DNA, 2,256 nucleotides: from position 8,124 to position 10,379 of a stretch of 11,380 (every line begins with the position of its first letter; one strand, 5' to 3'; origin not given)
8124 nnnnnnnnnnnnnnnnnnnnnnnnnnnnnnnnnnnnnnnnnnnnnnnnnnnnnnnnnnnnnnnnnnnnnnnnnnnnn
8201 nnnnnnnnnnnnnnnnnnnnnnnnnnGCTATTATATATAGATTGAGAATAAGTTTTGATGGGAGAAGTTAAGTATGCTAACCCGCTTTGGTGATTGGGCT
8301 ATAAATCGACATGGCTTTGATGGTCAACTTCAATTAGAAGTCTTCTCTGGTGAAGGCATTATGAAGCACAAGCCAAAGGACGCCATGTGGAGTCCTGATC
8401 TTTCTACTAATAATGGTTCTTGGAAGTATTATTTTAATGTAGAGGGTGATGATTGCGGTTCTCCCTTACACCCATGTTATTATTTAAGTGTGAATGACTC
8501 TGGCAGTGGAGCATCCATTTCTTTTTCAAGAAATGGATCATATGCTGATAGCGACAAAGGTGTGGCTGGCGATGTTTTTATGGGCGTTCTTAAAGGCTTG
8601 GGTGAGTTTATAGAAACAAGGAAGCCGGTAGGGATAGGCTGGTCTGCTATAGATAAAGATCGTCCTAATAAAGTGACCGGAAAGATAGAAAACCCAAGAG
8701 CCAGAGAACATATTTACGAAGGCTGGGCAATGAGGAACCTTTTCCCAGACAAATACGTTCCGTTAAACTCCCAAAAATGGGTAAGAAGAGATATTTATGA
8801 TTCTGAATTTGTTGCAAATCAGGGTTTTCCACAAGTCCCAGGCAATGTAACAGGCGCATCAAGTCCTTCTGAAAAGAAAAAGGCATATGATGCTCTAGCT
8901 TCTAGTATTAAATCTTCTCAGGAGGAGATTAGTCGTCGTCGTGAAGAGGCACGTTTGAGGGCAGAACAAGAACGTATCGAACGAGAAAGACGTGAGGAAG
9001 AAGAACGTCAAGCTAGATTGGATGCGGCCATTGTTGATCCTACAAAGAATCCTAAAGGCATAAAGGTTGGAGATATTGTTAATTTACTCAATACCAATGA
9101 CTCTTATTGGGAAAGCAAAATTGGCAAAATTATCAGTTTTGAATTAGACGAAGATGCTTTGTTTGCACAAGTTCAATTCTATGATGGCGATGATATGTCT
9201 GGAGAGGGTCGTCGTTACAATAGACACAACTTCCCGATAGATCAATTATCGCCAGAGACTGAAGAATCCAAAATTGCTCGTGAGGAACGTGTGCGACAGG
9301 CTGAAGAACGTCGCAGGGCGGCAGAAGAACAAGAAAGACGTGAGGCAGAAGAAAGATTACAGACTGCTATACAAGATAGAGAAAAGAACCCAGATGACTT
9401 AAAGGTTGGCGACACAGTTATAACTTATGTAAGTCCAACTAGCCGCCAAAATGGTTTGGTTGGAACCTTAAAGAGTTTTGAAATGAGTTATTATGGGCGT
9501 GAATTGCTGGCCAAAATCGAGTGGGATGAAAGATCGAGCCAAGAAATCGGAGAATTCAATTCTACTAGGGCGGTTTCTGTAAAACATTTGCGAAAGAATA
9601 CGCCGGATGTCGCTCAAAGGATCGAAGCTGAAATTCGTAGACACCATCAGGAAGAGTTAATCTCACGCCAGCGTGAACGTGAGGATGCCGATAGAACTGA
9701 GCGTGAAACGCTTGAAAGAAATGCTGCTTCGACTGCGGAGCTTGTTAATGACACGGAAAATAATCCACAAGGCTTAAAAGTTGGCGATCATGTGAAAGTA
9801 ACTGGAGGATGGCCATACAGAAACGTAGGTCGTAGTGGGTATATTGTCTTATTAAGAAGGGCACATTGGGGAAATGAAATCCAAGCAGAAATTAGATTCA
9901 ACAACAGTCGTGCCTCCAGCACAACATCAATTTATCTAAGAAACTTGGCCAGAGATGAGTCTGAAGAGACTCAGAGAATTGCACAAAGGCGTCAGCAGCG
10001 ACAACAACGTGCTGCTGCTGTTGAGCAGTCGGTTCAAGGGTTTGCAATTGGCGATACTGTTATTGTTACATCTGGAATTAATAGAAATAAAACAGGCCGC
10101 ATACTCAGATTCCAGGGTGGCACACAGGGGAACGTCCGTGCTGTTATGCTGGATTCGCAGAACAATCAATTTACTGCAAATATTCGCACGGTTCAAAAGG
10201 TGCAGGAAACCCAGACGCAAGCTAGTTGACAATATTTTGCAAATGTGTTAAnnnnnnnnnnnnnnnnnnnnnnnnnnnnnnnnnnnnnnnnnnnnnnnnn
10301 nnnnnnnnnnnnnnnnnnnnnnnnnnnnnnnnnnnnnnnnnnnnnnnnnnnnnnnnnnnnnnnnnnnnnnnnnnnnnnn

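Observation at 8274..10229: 651-aa protein with four tandem modules of ER/K-type single alpha-helix followed by a KVGD small beta-barrel (SH3/KOW/Tudor-like)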

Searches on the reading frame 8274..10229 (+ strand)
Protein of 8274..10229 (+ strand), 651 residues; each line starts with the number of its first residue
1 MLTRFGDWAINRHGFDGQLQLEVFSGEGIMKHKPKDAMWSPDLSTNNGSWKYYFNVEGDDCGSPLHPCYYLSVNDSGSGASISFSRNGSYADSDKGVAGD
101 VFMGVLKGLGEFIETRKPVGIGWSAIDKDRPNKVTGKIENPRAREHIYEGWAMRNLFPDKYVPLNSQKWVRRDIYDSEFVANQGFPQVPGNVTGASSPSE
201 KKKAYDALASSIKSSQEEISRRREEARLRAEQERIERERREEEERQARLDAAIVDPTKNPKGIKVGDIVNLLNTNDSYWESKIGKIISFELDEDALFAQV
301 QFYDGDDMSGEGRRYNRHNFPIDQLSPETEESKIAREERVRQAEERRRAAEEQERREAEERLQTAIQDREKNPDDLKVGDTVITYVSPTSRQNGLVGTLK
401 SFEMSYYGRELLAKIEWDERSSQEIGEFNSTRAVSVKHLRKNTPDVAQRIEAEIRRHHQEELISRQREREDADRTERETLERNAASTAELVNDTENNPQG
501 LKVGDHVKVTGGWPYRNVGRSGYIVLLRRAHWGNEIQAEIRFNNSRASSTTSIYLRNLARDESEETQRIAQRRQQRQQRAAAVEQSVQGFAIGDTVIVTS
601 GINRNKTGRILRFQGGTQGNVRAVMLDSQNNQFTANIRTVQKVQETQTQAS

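Call 5: search_protein_families(library=pfam, proteins=[window:8274-10229:+], max_evalue=0.1)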
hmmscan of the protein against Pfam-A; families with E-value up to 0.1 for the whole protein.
window:8274-10229:+ (651 aa): 3 families
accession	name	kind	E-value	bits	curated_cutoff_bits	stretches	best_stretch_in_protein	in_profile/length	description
PF00467.35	KOW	-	0.0015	18.7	22.3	1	593-615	2-24/32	KOW motif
PF11518.13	DUF3221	-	0.0044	17.8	26.4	0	462-510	13-60/82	Protein of unknown function (DUF3221)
PF02699.20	YajC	-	0.048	14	28.2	0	572-602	19-47/78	Preprotein translocase subunit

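Call 6: search_protein_families(library=phrogs, proteins=[window:8274-10229:+], max_evalue=0.01)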
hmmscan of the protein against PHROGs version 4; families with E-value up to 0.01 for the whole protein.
window:8274-10229:+ (651 aa): 0 families

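Call 10: find_homologous_proteins(query=window:8274-10229:+, max_evalue=0.001)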
Query window:8274-10229:+ (651 aa): 16 proteins with E <= 0.001 among 8000 candidates.
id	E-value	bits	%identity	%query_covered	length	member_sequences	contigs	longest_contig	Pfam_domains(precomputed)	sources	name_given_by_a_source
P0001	0.0e+0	1457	100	100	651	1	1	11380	-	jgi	jgi:preprotein translocase subunit YajC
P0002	2.1e-135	471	32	91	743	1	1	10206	-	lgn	-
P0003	5.3e-119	417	34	90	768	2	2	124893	-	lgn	-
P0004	6.3e-112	394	37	96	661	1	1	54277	-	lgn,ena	-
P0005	6.6e-111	390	37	94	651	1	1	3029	PF23291.2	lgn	-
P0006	1.3e-108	383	37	94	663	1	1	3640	-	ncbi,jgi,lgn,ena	jgi:hypothetical protein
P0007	3.9e-107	378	36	74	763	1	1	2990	-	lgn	-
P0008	1.1e-106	376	35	96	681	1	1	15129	-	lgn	-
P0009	3.4e-103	365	36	96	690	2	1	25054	-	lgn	-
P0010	2.1e-101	359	37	100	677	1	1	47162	-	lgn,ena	-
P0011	9.2e-95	337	37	94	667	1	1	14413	-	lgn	-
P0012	2.0e-93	333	34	72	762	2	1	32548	PF23835.2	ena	-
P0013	3.6e-92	329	33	72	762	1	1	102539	PF23835.2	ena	-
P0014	6.8e-92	328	34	97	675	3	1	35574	-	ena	-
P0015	2.0e-74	270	32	98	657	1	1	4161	-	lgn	-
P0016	1.0e-42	165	33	57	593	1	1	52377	-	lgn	-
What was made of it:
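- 8274..10229 (+): Whole gene, 651 aa plus stop codon. There are 15 full-length homologues with E from 2e-135 to 1e-42 (call 10).
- JGI labels P0001 as 'preprotein translocase subunit YajC' (call 10). The protein is conserved over its full length in 15 homologues (call 10).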

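Call 14: find_encoding_contigs(protein=P0003, flank=10000, max_places=2)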
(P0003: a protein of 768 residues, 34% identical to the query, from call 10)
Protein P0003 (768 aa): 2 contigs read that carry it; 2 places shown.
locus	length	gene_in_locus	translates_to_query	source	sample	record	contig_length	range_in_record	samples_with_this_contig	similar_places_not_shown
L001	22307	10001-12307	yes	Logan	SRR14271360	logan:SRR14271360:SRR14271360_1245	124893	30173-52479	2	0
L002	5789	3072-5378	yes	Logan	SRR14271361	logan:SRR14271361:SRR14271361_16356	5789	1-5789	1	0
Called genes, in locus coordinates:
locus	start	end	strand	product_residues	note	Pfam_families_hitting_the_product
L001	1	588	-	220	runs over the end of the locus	PF00149:Metallophos (faint)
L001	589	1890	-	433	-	PF06689:zf-C4_ClpX (faint), PF01078:Mg_chelatase (faint), PF07724:AAA_2, PF07728:AAA_5 (faint), PF00004:AAA, PF10431:ClpB_D2-small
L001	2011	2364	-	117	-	-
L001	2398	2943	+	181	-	PF00903:Glyoxalase (faint), PF13669:Glyoxalase_4 (weak)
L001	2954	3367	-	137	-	PF03013:Pyr_excise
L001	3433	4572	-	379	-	-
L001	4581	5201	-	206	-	-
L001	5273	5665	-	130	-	-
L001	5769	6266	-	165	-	-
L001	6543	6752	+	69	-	PF02599:CsrA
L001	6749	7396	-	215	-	-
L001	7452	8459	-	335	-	PF13793:Pribosyltran_N, PF00156:Pribosyltran (weak), PF14572:Pribosyl_synth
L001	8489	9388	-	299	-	PF00763:THF_DHG_CYH, PF02882:THF_DHG_CYH_C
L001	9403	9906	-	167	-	PF13671:AAA_33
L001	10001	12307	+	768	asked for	-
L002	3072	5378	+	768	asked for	-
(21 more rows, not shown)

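Call 15: find_encoding_contigs(protein=P0013, flank=10000, max_places=2)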
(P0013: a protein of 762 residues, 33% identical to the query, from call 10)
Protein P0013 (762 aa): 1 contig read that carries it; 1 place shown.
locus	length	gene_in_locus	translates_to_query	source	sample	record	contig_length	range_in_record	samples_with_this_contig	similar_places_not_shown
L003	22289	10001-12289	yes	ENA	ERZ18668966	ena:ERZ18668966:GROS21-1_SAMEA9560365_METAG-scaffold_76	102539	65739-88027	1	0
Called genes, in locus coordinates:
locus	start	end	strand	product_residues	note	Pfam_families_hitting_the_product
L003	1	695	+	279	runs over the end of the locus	-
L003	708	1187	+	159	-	-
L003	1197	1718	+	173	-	-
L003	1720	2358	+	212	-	-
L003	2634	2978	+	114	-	-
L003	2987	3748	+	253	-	-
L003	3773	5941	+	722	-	PF04851:ResIII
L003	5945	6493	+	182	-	-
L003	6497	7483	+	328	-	-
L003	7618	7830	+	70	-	PF19575:HTH_58 (weak)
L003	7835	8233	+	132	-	-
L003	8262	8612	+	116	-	-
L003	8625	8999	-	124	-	PF00856:SET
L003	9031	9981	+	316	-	PF01073:3Beta_HSD, PF01370:Epimerase, PF02719:Polysacc_synt_2, PF04321:RmlD_sub_bind, PF05368:NmrA, PF07993:NAD_binding_4 (faint), PF13460:NAD_binding_10, PF16363:GDP_Man_Dehyd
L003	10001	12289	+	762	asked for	PF23835:DUF7205 (faint)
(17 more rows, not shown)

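Call 17: search_solved_structures(query=A2, max_evalue=1)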
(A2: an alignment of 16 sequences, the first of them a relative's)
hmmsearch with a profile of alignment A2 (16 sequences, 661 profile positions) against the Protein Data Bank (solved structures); distinct sequences matched with E-value up to 1: 12.
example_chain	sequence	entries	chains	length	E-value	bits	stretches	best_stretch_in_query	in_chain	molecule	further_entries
6y09_C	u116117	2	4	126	0.0085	17.9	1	194-285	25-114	Autophagy-related protein 16-1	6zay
8p94_I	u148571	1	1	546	0.03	16.1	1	181-262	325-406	Src substrate cortactin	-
9eh1_Z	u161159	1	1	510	0.12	14.1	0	584-606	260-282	Transcription elongation factor SPT5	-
2do3_A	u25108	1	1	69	0.22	13.3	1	584-607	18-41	Transcription elongation factor SPT5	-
8fmw_AW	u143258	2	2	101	0.22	13.3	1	584-614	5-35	50S ribosomal protein L24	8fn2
5myj_BX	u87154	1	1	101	0.27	13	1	586-623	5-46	50S ribosomal protein L24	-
5dm6_R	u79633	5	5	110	0.53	12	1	585-611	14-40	50S ribosomal protein L24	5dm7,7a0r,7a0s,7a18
4v49_BS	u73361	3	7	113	0.55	11.9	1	585-611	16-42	50S ribosomal protein L24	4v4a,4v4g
4u67_R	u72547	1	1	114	0.56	11.9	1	585-611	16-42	50S ribosomal protein L24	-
1nkw_S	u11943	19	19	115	0.57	11.9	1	585-610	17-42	50S ribosomal protein L24 | ribosomal protein L24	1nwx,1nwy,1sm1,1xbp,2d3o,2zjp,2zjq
7n6g_5I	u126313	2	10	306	0.58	11.9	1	204-295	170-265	FAP119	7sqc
4ytl_A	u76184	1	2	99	0.9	11.2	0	584-611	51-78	Transcription elongation factor SPT5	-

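Call 18: find_encoding_contigs(protein=P0004, flank=10000, max_places=1)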
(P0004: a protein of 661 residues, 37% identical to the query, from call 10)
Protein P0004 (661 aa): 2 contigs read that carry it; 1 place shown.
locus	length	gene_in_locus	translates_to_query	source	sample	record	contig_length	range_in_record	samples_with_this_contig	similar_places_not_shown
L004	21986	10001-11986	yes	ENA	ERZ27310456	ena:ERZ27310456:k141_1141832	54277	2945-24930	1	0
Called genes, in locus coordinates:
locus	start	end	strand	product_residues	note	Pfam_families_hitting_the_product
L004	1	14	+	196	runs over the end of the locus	-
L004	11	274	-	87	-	-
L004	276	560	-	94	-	-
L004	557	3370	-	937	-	-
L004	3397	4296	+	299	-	PF26809:Phage_T4_gp13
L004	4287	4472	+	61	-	-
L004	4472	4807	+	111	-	-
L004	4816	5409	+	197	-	-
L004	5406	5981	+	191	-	PF00293:NUDIX, PF14815:NUDIX_4 (weak)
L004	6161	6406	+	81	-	-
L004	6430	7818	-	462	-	PF18127:NAMPT_N, PF04095:NAPRTase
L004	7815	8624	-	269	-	-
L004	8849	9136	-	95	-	PF02943:FeThRed_B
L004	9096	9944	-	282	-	PF00483:NTP_transferase, PF12804:NTP_transf_3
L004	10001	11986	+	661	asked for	-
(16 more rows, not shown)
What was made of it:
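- One homologue lies 5.7 kb from a T4 gp13-like gene (call 18).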

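Call 19: predict_structure(alignment_id=A2)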
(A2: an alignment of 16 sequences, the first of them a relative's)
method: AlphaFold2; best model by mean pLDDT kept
length: 651 residues; sequences in the alignment: 16
mean_pLDDT: 80.1   pTM: 0.41
mean pLDDT of the five models: 80.1, 79.1, 77.9, 77.4, 77.1
residues with pLDDT >= 90: 142; 70-90: 403; 50-70: 55; < 50: 51
segments of 3 or more residues with pLDDT < 50: 1-23, 91-94, 125-139, 646-651
pLDDT, mean of each block of 10 residues (from residue 1): 37 38 61 87 84 83 79 81 69 58 86 90 53 41 65 86 84 90 86 82 87 82 80 81 85 87 87 67 86 87 71 69 86 84 88 90 92 94 91 92 89 95 85 93 93 88 82 75 79 86 89 66 88 84 68 89 82 80 81 90 90 79 88 89 56 32
secondary structure, 60 per line:
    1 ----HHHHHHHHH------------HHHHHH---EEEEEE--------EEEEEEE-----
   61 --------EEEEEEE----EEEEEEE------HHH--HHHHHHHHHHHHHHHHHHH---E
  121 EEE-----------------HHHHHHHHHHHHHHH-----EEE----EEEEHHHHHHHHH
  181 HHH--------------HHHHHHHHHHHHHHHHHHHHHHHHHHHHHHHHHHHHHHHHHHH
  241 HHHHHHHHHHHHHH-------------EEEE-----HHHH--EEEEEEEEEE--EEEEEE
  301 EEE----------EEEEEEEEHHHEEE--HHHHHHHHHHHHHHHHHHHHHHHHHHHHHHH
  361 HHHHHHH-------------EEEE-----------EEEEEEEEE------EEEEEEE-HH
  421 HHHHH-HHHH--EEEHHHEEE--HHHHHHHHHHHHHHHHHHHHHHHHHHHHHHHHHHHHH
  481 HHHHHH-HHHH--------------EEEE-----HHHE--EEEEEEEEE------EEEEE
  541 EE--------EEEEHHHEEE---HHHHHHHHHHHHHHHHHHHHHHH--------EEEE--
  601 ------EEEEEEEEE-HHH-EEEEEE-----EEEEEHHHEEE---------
elements in order: H5-13 H26-31 E35-40 E49-55 E69-75 E80-86 H98-116 E120-123 H141-155 E161-163 E168-171 H172-183 H198-254 E268-271 H277-280 E283-292 E295-303 E314-321 E325-327 H330-367 E381-384 E396-404 E411-417 H419-425 H427-430 E433-435 E439-441 H444-486 H488-491 E506-509 E521-529 E536-542 E551-554 E558-560 H564-586 E595-598 E607-615 E621-626 E632-636 E640-642
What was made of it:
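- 8865..9035 (+): Helix 1, aa 198-254 (57 aa). The C-terminal two thirds are ER/K-type. Continuous helix in the AF2 model (call 19).
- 9261..9374 (+): Helix 2, aa 330-367. ER/K single-helix type, opened by a helix-capping P-E-T-E box. The spacer it forms (barrel-1 end to the barrel-2 NP motif) is 45 aa, 18 aa more than the 27 aa of 13 of 16 family members. AF2 model (call 19).
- On KOW motif (Pfam PF00467): They are also modelled as the same kind of barrel (call 19).
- On KOW / SH3-like barrel fold: AF2 predicts four separate barrels with pLDDT mostly 80-95 (call 19).
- On ER/K single alpha-helix (SAH) domains: All are continuous helices in the AF2 model (call 19).
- Checked: The AlphaFold2 model (call 19, mean pLDDT 80) gives: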

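Call 22: fold_search(model_id=the predicted structure, library=pdb)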
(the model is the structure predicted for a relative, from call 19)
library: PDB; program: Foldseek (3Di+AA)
matches with E <= 10: 1086; with E <= 0.001: 38
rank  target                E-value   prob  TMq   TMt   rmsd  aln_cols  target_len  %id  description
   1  9mlc_Z                1.1e-08  1.00  0.12  0.14  26.3       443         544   11  Pol II-DSIF-SPT6-PAF1c-TFIIS-IWS1-ELOF1-LEDGF-nucleosome activated elongation complex Composite map T (released 2026-01-21)
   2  9wms_W                1.3e-08  1.00  0.09  0.10  34.6       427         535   13  Co-transcriptional histone H3K36 methylation complex containing RNA polymerase II elongation complex, Set2, and the up (released 2025-12-24)
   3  9fyx_Z                2.4e-08  1.00  0.08  0.10  24.6       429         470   12  Influenza A/H7N9 polymerase pre-cleavage cap-snatching complex (released 2025-07-16)
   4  7pks_Z                5.9e-08  1.00  0.10  0.19  25.8       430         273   12  Structural basis of Integrator-mediated transcription regulation (released 2021-12-08)
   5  9rtt_Z                1.8e-07  1.00  0.11  0.14  26.5       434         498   11  Activated Elongation Complex with IWS1 and ELOF1 (released 2025-09-03)
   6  5oik_Z                1.9e-07  1.00  0.09  0.12  27.8       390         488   12  Structure of an RNA polymerase II-DSIF transcription elongation complex (released 2017-09-13)
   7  7xn7_W                2.1e-07  1.00  0.09  0.10  34.6       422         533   12  RNA polymerase II elongation complex containing Spt4/5, Elf1, Spt6, Spn1 and Paf1C (released 2022-09-07)
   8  8w8e_Z                2.2e-07  1.00  0.08  0.14  37.5       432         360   12  human co-transcriptional RNA capping enzyme RNGTT (released 2024-04-10)
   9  8uhg_Z                3.4e-07  1.00  0.09  0.18  26.3       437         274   12  Structure of paused transcription complex Pol II-DSIF-NELF - poised post-translocated (released 2024-03-20)
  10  9j0n_Z                4.2e-07  1.00  0.08  0.11  30.9       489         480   10  Paused elongation complex of mammalian RNA polymerase II with nucleosome (PEC2-nuc) (released 2025-02-05)
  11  8p4d_Z                4.5e-07  1.00  0.09  0.12  32.3       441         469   12  Structural insights into human co-transcriptional capping - structure 4 (released 2023-08-16)
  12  6gml_Z                5.9e-07  1.00  0.10  0.12  26.1       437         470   11  Structure of paused transcription complex Pol II-DSIF-NELF (released 2018-09-05)
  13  8p4c_Z                7.3e-07  1.00  0.08  0.11  30.6       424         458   11  Structural insights into human co-transcriptional capping - structure 3 (released 2023-08-16)
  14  6ted_Z                8.1e-07  1.00  0.11  0.13  27.0       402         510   11  Structure of complete, activated transcription complex Pol II-DSIF-PAF-SPT6 uncovers allosteric elongation activation  (released 2020-07-22)
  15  7unc_Z                1.1e-06  1.00  0.11  0.19  27.3       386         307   11  Pol II-DSIF-SPT6-PAF1c-TFIIS complex with rewrapped nucleosome (released 2022-10-19)
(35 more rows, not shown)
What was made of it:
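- On KOW / SH3-like barrel fold: Foldseek hits SPT5 KOW arrays at E 1e-8, KOW2-3 and KOW6-7 crystal structures at E 4e-5 and 5e-5, and eS4 (call 22).
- Closest known: Spt5 / NusG family. Same: SPT5 is the best structural hit of the whole model (Foldseek E 1e-8, call 22).
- Barrels are KOW: Foldseek hits to SPT5 multi-KOW at E 1e-8, eS4 and Agenet/Tudor proteins (call 22). The best structural matches of the whole model are SPT5 chains (E 1e-8), spanning several KOW domains (call 22).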

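Call 50: search_dna_similar(query=window:8274-10229:+, collection=phages, mode=protein, max_evalue=0.001, max_rows=30)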
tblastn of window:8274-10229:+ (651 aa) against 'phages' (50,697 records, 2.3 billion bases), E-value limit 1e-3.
No match.
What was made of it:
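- No relative was found in 50,697 deposited phage genomes (call 50), so there is no experimental handle.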
